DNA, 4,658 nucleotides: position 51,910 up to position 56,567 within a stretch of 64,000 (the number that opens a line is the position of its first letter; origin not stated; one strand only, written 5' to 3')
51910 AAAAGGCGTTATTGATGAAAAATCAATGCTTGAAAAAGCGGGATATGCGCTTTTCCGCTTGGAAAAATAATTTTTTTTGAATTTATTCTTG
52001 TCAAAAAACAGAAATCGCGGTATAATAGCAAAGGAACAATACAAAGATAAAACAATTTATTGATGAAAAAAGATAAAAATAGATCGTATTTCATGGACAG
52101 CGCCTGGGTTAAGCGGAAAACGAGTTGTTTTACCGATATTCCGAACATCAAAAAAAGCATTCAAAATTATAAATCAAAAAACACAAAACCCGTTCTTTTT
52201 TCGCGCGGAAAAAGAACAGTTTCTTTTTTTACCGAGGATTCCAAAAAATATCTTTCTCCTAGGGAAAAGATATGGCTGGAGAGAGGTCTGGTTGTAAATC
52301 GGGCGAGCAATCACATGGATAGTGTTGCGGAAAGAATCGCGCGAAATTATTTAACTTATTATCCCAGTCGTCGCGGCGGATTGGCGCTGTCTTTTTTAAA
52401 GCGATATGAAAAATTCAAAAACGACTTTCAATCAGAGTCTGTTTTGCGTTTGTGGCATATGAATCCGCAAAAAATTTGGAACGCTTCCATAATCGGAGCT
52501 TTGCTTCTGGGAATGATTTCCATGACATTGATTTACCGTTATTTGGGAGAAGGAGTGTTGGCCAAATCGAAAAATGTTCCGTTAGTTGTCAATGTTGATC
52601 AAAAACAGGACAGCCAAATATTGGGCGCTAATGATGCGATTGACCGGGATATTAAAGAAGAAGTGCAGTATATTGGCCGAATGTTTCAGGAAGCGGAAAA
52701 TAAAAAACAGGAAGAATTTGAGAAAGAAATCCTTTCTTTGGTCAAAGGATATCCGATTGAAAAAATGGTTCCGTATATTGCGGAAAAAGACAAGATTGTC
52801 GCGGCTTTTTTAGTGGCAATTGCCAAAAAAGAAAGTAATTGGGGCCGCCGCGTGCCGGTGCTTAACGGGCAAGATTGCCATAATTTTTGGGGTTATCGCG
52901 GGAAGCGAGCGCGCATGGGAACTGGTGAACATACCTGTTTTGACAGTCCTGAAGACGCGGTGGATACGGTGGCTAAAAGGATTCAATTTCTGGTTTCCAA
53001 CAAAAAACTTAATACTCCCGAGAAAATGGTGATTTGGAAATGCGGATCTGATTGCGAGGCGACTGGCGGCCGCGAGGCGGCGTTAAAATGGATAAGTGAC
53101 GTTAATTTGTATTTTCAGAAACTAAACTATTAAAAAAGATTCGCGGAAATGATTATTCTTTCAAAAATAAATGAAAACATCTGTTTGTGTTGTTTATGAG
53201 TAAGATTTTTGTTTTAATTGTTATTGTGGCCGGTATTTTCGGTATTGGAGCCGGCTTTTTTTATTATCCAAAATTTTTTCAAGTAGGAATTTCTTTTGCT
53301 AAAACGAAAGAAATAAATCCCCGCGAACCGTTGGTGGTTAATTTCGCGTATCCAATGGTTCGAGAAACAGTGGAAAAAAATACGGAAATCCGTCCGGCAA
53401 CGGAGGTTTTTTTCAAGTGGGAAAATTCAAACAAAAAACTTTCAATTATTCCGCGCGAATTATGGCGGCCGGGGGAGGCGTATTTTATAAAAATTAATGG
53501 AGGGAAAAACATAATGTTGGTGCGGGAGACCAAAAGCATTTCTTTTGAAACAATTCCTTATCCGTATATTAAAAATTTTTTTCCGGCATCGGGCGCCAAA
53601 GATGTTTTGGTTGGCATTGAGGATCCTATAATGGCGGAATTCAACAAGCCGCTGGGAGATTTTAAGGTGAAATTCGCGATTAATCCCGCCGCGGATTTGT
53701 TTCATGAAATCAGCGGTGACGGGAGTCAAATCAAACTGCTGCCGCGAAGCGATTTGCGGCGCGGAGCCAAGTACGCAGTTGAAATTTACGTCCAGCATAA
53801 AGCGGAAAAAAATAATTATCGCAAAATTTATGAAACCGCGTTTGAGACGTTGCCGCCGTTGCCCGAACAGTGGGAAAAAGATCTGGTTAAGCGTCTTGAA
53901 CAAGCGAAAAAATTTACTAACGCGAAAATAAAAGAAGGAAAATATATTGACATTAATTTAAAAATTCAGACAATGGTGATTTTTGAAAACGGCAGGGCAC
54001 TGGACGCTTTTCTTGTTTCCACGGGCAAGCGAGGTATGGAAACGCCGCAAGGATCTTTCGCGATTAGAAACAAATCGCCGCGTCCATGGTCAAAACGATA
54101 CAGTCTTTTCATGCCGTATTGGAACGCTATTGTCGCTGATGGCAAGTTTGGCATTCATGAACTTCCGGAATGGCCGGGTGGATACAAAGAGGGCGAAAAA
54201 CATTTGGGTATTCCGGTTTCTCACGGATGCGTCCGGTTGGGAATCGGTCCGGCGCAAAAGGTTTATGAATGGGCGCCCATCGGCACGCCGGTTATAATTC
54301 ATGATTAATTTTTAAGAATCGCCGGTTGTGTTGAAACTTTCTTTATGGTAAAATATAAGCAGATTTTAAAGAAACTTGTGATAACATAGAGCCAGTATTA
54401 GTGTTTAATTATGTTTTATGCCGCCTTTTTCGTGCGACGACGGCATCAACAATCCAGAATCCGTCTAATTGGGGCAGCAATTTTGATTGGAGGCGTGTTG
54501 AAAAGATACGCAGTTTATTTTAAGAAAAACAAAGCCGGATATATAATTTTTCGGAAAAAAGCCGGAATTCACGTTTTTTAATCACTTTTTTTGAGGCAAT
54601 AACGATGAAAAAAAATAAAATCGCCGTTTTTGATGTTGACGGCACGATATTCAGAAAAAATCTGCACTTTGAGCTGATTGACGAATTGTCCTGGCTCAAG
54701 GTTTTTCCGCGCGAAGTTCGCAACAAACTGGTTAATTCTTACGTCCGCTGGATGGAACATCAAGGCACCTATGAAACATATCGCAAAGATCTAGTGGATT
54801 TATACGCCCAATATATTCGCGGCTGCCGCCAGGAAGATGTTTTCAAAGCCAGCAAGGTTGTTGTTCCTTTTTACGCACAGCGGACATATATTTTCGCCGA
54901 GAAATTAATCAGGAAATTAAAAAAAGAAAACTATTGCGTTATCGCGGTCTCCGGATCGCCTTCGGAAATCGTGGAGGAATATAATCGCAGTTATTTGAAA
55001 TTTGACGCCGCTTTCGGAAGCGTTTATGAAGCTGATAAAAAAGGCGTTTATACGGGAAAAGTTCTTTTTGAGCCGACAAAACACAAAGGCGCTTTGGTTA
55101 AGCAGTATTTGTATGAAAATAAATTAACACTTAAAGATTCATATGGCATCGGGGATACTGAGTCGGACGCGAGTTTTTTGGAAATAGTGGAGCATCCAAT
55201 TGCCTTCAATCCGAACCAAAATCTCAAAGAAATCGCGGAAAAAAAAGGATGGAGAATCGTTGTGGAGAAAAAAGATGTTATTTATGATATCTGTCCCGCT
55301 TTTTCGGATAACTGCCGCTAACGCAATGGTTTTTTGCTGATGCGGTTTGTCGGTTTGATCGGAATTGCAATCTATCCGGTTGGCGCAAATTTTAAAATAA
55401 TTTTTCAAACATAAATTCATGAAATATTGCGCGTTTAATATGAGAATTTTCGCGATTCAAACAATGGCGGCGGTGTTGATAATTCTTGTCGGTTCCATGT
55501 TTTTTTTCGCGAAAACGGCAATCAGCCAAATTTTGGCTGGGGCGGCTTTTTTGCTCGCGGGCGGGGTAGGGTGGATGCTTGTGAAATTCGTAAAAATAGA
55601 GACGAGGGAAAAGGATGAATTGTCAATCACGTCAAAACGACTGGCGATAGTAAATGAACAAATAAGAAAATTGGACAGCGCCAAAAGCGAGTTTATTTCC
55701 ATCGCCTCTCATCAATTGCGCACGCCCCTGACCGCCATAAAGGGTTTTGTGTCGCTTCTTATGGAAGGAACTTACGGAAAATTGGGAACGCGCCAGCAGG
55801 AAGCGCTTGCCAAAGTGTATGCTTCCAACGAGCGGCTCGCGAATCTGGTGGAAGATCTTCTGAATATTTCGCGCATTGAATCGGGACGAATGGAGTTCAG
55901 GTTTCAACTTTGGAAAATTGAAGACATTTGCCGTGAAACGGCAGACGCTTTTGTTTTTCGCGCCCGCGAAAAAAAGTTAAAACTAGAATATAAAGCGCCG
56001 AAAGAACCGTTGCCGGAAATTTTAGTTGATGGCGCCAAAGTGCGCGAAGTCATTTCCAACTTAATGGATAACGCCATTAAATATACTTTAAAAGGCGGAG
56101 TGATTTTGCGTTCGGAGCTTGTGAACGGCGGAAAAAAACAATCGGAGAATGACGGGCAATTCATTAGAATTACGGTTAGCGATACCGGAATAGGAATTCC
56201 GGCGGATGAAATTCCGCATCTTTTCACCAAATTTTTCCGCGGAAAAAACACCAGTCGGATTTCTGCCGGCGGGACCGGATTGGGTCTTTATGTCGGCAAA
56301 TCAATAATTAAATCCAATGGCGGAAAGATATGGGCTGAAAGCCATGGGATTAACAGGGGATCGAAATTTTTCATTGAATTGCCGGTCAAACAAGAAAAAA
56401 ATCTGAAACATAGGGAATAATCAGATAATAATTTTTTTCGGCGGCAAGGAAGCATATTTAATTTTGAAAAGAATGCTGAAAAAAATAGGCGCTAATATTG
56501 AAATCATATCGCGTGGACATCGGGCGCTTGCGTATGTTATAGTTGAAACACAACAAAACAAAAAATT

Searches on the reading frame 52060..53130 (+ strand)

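Call 32: search_protein_families(library=pfam, proteins=[window:52060-53130:+])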
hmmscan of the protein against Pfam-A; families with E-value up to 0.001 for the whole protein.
window:52060-53130:+ (357 aa): 1 family
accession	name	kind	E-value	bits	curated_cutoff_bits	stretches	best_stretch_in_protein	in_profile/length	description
PF01832.25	Glucosaminidase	-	0.00015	22.9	30.2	1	240-313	7-81/123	Mannosyl-glycoprotein endo-beta-N-acetylglucosaminidase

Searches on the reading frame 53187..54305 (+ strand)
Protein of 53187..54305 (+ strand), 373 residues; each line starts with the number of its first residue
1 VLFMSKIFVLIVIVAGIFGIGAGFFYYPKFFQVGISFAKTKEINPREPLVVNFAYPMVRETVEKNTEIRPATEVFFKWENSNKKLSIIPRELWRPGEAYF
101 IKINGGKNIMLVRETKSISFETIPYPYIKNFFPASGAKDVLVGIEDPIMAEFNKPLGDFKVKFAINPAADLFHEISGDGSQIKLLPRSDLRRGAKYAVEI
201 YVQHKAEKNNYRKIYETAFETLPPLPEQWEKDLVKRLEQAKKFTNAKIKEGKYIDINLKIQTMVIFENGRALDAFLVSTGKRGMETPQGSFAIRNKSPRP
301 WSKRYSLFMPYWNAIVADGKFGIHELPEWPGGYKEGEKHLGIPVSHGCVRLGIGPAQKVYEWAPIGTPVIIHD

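Call 32: search_protein_families(library=pfam, proteins=[window:53187-54305:+])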
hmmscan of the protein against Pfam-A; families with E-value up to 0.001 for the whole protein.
window:53187-54305:+ (373 aa): 2 families
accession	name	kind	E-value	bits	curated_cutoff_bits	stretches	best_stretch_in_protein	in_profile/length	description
PF03734.19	YkuD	-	8.1e-19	69.1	23.4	1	252-371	2-146/146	L,D-transpeptidase catalytic domain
PF13205.12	Big_5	-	1.3e-10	42.4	23.6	1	126-221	5-105/105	Bacterial Ig-like domain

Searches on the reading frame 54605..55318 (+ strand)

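Call 32: search_protein_families(library=pfam, proteins=[window:54605-55318:+])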
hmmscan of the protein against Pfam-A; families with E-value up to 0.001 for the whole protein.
window:54605-55318:+ (238 aa): 3 families
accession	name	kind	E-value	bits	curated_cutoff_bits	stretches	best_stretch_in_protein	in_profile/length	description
PF12710.13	HAD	-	2.6e-17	64.3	27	1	7-193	1-189/189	haloacid dehalogenase-like hydrolase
PF00702.32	Hydrolase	-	5.6e-08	33.9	26.4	1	5-192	2-187/191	haloacid dehalogenase-like hydrolase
PF08282.18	Hydrolase_3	-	0.00023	21.4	20.9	0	154-212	181-240/255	haloacid dehalogenase-like hydrolase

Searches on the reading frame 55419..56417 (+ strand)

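Call 32: search_protein_families(library=pfam, proteins=[window:55419-56417:+])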
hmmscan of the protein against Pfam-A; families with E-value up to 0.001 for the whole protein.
window:55419-56417:+ (333 aa): 2 families
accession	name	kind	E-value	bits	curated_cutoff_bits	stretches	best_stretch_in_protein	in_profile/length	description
PF02518.31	HATPase_c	-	1.8e-24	86.7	26.4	1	204-324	2-110/111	Histidine kinase-, DNA gyrase B-, and HSP90-like ATPase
PF00512.31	HisKA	-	2.7e-20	72.6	26.9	1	88-156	1-66/66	His Kinase A (phospho-acceptor) domain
